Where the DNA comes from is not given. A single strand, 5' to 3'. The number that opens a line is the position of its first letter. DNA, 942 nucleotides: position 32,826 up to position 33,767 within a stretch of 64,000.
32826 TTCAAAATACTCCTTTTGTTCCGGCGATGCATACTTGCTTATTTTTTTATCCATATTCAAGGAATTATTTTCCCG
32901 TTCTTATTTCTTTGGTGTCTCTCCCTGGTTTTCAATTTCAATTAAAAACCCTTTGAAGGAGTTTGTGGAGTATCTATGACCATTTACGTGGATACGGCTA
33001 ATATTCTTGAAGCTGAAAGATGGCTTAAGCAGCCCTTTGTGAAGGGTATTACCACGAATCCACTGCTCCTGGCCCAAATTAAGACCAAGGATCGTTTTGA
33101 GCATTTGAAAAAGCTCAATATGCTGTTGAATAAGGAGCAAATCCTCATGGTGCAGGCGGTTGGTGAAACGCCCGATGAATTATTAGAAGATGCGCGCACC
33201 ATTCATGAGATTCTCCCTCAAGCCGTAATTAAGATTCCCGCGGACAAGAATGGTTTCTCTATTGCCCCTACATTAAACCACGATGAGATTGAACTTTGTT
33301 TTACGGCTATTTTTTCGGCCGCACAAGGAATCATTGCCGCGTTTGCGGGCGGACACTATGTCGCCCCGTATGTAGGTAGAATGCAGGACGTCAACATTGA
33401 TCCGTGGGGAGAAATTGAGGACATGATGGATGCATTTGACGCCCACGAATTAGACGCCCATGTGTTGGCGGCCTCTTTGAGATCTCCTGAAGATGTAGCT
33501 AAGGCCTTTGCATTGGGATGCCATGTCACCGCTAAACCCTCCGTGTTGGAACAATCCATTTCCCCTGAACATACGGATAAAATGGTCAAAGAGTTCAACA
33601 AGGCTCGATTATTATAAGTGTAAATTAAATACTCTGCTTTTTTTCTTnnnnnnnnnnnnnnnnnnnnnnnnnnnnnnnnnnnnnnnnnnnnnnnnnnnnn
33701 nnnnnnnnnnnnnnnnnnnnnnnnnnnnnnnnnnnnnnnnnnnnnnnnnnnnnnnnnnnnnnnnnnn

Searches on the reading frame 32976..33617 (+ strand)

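Call 10: search_protein_families(library=pfam, proteins=[window:32976-33617:+], max_evalue=0.001)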
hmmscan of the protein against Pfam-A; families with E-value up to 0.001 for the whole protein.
window:32976-33617:+ (213 aa): 1 family
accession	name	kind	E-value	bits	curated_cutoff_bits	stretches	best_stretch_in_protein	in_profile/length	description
PF00923.25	TAL_FSA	-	2.8e-30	106.1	27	1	3-202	1-240/285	Transaldolase/Fructose-6-phosphate aldolase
